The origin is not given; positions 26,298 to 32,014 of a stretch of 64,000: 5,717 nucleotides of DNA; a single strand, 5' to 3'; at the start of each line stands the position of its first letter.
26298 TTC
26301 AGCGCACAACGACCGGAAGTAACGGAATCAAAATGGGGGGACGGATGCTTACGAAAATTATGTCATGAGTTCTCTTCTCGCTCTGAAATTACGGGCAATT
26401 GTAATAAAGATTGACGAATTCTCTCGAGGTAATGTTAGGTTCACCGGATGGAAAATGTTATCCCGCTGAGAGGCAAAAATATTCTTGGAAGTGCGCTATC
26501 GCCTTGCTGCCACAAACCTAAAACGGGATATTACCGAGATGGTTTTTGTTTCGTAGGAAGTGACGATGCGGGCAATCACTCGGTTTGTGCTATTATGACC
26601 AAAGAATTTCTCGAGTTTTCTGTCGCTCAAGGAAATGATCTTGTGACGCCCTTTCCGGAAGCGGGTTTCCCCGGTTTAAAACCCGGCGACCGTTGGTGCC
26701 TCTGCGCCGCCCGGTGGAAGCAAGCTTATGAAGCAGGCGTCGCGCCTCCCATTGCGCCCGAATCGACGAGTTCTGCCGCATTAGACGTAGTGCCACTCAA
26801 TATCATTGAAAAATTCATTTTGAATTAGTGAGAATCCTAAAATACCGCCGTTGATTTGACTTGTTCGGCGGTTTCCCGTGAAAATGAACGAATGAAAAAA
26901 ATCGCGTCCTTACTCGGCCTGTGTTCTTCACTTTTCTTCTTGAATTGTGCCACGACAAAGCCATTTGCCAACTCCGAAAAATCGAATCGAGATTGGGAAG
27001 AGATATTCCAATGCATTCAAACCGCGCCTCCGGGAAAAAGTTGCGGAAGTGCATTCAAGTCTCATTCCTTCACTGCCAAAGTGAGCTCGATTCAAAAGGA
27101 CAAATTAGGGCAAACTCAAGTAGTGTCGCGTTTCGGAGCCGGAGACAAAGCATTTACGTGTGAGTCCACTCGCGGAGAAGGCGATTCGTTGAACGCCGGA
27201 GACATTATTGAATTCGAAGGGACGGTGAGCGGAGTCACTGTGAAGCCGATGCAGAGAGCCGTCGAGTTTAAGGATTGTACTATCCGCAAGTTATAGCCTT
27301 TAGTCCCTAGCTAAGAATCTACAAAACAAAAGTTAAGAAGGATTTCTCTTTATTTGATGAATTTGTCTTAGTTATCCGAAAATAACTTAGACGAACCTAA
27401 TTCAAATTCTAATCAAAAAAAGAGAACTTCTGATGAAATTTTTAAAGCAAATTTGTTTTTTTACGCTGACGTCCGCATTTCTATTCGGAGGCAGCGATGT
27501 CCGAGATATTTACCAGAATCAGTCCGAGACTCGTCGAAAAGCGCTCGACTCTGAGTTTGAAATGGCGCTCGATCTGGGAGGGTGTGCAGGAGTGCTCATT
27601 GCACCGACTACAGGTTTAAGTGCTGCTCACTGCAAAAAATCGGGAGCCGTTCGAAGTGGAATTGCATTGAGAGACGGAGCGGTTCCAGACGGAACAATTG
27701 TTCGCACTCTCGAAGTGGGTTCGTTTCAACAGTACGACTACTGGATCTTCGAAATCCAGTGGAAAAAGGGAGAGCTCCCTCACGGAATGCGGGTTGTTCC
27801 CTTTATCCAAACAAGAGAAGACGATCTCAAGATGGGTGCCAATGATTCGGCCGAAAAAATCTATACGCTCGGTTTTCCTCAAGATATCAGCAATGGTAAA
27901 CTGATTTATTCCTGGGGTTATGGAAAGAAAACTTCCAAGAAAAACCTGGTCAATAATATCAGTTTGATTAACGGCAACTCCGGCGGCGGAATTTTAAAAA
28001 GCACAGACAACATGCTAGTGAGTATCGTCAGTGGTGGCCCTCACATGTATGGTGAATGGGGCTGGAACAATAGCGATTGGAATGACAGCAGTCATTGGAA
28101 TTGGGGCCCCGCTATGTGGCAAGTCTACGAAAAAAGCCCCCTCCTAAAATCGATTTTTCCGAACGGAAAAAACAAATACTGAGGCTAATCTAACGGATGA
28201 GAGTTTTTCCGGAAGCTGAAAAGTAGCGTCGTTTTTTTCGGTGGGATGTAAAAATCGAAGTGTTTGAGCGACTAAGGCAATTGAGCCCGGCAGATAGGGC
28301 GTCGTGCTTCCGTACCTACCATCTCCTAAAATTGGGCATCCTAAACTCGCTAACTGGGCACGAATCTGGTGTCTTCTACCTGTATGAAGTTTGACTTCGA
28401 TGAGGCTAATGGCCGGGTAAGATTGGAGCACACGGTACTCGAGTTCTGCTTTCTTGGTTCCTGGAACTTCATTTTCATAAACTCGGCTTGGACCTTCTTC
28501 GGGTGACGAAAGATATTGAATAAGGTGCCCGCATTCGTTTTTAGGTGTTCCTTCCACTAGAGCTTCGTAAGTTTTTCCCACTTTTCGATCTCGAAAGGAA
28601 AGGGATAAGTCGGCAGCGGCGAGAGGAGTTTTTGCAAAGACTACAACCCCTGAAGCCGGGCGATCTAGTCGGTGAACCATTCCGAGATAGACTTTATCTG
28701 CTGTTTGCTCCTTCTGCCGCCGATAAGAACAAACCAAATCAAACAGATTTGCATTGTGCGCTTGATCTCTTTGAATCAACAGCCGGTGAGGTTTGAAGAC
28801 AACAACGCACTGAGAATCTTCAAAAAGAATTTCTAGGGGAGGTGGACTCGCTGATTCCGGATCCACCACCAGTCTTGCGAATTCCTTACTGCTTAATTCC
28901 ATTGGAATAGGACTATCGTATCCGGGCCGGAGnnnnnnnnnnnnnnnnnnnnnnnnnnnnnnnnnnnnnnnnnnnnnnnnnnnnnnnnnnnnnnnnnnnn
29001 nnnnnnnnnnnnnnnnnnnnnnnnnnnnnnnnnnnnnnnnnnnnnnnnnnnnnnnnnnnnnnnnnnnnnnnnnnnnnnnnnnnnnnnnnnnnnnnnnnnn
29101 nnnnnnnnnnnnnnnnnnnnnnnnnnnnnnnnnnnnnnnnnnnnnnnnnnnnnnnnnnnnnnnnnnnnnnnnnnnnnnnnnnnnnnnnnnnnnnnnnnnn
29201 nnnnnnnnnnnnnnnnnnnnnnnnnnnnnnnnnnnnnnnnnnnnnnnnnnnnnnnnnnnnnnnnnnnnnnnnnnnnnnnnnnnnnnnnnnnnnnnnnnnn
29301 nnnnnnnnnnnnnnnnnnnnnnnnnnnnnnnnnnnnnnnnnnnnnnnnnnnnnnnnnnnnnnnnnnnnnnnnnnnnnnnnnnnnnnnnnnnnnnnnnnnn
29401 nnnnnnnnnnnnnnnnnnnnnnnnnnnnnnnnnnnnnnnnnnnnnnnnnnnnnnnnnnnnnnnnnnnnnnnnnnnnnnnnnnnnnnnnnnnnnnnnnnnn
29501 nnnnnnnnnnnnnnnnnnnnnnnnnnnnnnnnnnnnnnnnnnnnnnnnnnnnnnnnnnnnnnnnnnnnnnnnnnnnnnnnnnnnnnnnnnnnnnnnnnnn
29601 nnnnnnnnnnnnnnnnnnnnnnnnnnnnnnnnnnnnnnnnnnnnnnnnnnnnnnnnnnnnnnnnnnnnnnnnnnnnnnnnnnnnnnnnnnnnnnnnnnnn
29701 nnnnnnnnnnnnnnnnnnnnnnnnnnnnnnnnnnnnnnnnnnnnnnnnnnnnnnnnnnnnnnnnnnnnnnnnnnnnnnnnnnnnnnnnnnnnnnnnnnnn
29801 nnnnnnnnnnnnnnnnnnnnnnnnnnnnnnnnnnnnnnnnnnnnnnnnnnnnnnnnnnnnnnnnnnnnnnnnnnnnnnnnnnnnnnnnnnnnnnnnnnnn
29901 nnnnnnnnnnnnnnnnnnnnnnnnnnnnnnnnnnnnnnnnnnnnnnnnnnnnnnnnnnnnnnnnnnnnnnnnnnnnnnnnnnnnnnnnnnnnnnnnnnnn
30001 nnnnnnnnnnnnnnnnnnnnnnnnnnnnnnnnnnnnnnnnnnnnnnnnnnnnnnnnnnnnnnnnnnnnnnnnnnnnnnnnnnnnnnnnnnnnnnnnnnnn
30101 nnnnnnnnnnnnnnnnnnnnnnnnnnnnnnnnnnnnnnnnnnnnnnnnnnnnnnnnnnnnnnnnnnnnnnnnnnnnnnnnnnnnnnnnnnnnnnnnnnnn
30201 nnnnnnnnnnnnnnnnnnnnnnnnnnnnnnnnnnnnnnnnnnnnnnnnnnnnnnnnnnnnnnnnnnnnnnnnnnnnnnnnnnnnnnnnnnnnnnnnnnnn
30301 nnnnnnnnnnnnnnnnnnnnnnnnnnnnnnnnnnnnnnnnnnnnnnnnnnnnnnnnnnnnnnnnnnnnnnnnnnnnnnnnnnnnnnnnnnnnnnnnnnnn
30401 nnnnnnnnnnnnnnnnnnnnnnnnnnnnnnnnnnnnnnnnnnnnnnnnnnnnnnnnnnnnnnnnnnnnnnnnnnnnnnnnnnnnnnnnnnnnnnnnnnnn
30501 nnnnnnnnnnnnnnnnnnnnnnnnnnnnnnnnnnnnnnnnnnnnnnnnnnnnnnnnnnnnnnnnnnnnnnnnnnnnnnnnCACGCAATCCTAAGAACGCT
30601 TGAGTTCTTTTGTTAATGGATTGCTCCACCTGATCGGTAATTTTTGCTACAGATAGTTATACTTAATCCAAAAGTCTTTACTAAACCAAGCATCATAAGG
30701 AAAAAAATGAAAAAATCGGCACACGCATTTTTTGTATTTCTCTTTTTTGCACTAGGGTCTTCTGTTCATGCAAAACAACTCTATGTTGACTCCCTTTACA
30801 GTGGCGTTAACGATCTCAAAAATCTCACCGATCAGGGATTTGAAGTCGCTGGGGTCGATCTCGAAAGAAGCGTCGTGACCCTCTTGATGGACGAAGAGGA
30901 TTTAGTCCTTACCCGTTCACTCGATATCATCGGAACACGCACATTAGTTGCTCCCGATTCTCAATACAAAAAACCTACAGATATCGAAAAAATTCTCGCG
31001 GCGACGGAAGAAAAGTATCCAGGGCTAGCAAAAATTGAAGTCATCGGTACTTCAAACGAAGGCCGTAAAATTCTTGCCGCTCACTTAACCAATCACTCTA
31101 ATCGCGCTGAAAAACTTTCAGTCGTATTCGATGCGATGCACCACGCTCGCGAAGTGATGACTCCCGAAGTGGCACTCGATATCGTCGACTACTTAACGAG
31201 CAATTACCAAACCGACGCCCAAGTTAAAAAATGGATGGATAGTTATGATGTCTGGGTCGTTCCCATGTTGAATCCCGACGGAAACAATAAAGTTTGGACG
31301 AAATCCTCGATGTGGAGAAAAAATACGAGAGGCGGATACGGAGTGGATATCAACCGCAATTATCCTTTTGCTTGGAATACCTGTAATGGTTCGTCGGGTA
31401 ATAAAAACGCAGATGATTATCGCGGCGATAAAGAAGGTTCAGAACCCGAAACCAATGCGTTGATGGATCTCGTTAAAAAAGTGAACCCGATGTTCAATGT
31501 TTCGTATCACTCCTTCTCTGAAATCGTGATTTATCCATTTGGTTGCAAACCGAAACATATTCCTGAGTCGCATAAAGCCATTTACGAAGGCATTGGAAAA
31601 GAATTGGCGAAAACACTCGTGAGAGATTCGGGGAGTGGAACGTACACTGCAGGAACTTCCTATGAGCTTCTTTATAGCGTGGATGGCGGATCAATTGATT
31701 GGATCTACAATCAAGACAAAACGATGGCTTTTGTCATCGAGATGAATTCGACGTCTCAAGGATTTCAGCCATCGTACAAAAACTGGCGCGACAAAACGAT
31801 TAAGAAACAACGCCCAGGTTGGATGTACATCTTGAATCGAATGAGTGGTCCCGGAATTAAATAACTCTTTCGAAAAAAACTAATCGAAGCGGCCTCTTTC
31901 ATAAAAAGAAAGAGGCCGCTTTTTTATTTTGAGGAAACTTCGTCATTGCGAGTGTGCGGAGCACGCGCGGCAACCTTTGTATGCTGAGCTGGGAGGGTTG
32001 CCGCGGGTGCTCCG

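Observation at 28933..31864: Orphan MNIO (DUF692) + DUF2063 RiPP-maturase pair with no adjacent precursor peptide, followed by a secreted M14 carboxypeptidase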

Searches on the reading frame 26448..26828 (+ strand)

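Call 3: search_protein_families(library=pfam, proteins=[window:26448-26828:+], max_evalue=0.01)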
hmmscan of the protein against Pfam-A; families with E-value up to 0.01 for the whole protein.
window:26448-26828:+ (126 aa): 1 family
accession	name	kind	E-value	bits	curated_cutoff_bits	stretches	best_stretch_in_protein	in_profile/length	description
PF09996.14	DUF2237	-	6e-50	168.4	25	1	10-123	1-114/115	Uncharacterized protein conserved in bacteria (DUF2237)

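Call 9: search_protein_families(library=ncbifam, proteins=[window:26448-26828:+], max_evalue=0.01)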
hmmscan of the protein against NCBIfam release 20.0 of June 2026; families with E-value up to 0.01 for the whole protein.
window:26448-26828:+ (126 aa): 0 families

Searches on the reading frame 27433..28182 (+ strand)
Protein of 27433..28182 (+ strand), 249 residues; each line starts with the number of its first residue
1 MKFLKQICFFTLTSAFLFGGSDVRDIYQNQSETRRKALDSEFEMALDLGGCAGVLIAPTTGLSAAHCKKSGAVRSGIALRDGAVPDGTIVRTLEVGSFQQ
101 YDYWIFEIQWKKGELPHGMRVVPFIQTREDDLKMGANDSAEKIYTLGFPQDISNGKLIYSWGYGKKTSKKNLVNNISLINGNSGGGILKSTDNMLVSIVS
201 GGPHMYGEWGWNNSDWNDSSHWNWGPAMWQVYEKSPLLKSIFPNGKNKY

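Call 3: search_protein_families(library=pfam, proteins=[window:27433-28182:+], max_evalue=0.01)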
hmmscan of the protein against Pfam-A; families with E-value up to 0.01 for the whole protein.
window:27433-28182:+ (249 aa): 2 families
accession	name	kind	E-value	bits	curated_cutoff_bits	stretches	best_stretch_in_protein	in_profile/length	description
PF00089.32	Trypsin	-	3.7e-05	24.1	20.6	1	41-202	13-198/220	Trypsin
PF13365.12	Trypsin_2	-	0.00055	21.1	27.6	1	51-193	1-140/144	Trypsin-like peptidase domain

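Call 9: search_protein_families(library=ncbifam, proteins=[window:27433-28182:+], max_evalue=0.01)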
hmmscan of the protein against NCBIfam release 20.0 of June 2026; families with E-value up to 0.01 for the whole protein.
window:27433-28182:+ (249 aa): 0 families

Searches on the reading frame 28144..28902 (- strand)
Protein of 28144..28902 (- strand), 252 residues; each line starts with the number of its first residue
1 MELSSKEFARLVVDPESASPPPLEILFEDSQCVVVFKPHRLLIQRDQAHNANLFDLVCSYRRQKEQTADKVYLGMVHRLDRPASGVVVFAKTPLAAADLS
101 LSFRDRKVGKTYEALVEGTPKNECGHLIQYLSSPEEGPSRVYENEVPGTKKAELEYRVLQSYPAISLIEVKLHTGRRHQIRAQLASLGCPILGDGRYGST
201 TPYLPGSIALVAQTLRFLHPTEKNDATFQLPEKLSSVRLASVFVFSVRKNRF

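Call 3: search_protein_families(library=pfam, proteins=[window:28144-28902:-], max_evalue=0.01)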
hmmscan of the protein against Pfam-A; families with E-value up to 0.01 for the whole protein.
window:28144-28902:- (252 aa): 1 family
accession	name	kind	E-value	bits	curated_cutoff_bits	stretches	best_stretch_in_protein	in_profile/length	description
PF00849.27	PseudoU_synth_2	-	4.6e-31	108.5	26.8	1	33-186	3-152/152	RNA pseudouridylate synthase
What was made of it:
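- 28144..28902 (-): Divergent RluA-family pseudouridine synthase. It is a neighbour, not part of the system. PF00849 E 4.6e-31 (call 3).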

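Call 78: search_protein_families(library=ncbifam, proteins=[window:28144-28902:-], max_evalue=0.001)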
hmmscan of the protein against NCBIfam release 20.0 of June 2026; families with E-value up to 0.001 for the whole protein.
window:28144-28902:- (252 aa): 8 families
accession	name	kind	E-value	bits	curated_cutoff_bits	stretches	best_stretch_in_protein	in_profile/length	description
TIGR00005.1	rluA_subfam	subfamily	8.8e-43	146.7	192.7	1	20-231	70-287/298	RluA family pseudouridine synthase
TIGR01621.1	RluA-like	hypoth_equivalog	7.1e-24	84.2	222.3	1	23-217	2-183/217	TIGR01621 family pseudouridine synthase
NF008385.0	PRK11180.1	equivalog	7.8e-23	81.3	351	1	22-216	83-272/325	23S rRNA pseudouridine(1911/1915/1917) synthase RluD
NF008321.0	PRK11112.1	equivalog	2.5e-22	79.4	328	1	23-224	2-215/257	tRNA pseudouridine(65) synthase TruC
NF007543.0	PRK10158.1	equivalog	5.9e-21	75.1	286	1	20-232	11-217/219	bifunctional tRNA pseudouridine(32) synthase/23S rRNA pseudouridine(746) synthase RluA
NF008249.0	PRK11025.1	equivalog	9e-17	60.9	378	1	25-222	95-292/317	23S rRNA pseudouridine(955/2504/2580) synthase RluC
TIGR00093.1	TIGR00093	subfamily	2.1e-05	24.3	109.3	1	70-193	28-137/161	pseudouridine synthase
NF008487.1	PRK11394.1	equivalog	0.00098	18.7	284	0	76-198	64-187/206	23S rRNA pseudouridine(2457) synthase RluE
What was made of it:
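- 28144..28902 (-): TIGR00005 146.7 bits, below cut-off (call 78).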

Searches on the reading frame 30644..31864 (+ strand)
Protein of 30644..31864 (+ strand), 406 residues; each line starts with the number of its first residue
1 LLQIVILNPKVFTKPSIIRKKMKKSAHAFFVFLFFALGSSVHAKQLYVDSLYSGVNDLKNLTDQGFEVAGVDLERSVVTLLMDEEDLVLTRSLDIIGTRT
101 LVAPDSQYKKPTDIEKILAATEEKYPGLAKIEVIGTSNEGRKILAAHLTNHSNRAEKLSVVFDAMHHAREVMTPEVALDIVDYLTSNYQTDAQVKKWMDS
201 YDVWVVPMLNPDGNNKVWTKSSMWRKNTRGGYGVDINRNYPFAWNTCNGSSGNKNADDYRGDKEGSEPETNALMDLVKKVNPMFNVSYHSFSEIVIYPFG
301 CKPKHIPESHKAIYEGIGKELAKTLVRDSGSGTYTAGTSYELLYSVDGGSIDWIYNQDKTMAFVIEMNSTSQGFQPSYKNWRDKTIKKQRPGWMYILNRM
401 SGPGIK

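Call 3: search_protein_families(library=pfam, proteins=[window:30644-31864:+], max_evalue=0.01)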
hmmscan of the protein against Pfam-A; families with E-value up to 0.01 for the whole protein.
window:30644-31864:+ (406 aa): 1 family
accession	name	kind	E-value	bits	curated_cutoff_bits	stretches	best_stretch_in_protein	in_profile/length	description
PF00246.29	Peptidase_M14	-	7.2e-68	229.7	21.6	1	114-379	1-274/286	Zinc carboxypeptidase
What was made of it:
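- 30707..31864 (+): Secreted M14A carboxypeptidase resembling carboxypeptidase T. It could be co-transcribed here, but it is not a conserved part of the system. PF00246 E 7.2e-68 (call 3).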

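Call 9: search_protein_families(library=ncbifam, proteins=[window:30707-31864:+], max_evalue=0.01)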
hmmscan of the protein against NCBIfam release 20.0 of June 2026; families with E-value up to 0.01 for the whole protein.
window:30707-31864:+ (385 aa): 1 family
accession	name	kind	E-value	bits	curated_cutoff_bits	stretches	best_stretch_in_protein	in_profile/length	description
NF007897.0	PRK10602.1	equivalog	7.3e-09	35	157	1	184-269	75-158/237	murein tripeptide amidase MpaA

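Call 86: search_solved_structures(query=window:30707-31864:+, max_evalue=1e-10, show_alignments=3)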
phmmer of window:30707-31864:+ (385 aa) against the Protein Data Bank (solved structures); distinct sequences matched with E-value up to 1e-10: 51.
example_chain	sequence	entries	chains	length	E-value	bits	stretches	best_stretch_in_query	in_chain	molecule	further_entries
3qnv_A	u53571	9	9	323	2e-41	145.2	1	84-358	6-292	Carboxypeptidase T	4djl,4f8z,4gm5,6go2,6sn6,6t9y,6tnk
1obr_A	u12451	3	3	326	2.1e-41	145.2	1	84-358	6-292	CARBOXYPEPTIDASE T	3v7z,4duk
3prt_A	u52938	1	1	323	3.4e-41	144.5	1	84-358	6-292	Carboxypeptidase T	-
4iav_A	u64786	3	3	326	3.5e-41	144.5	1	84-358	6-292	Carboxypeptidase T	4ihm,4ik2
6f79_A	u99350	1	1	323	1.1e-40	142.8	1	84-358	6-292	Carboxypeptidase T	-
6f6q_A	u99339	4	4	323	1.3e-40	142.6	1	84-358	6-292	Carboxypeptidase T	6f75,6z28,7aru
3v38_A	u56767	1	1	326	1.4e-40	142.5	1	84-358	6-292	Carboxypeptidase T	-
7aqp_A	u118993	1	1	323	5.9e-40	140.4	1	84-358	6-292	Carboxypeptidase T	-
8qvo_A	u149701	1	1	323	1.8e-39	138.8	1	84-358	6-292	Carboxypeptidase T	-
7eqx_C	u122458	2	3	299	1.1e-33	119.7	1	86-355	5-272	Carboxypeptidase B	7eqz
1dtd_A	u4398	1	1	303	1.6e-29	106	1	102-351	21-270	CARBOXYPEPTIDASE A2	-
1zli_A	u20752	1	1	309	2e-29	105.8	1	87-351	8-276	Carboxypeptidase B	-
4p10_A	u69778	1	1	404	2.3e-29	105.5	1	57-353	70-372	Carboxypeptidase B2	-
1aye_A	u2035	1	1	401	2.5e-29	105.4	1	66-351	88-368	PROCARBOXYPEPTIDASE A2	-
1kwm_A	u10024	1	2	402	3.2e-29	105.1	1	87-351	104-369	Procarboxypeptidase B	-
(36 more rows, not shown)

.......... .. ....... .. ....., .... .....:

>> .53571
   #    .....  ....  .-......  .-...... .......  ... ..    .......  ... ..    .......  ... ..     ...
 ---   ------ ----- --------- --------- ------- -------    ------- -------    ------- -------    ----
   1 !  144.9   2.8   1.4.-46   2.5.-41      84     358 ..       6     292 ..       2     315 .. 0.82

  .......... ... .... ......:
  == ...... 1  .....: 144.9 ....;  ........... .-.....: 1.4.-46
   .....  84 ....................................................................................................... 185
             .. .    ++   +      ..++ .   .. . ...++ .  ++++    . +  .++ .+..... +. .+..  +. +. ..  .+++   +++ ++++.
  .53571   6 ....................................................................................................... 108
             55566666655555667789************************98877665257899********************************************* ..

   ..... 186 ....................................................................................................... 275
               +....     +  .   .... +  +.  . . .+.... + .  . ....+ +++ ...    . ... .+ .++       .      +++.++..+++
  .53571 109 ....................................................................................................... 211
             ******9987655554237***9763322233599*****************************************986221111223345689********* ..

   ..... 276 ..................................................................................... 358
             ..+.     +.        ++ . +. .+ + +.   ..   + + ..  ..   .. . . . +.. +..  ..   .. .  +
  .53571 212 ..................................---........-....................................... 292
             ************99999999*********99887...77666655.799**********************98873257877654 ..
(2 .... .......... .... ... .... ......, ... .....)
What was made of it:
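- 30707..31864 (+): Carboxypeptidase T, PDB 3qnv, E 2e-41 (call 86).
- Checked: The best solved relative is carboxypeptidase T, E 2e-41 (call 86).
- The M14 Cys replaces a Tyr of the YPYGY segment of carboxypeptidase T, within the folded catalytic domain (call 86).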
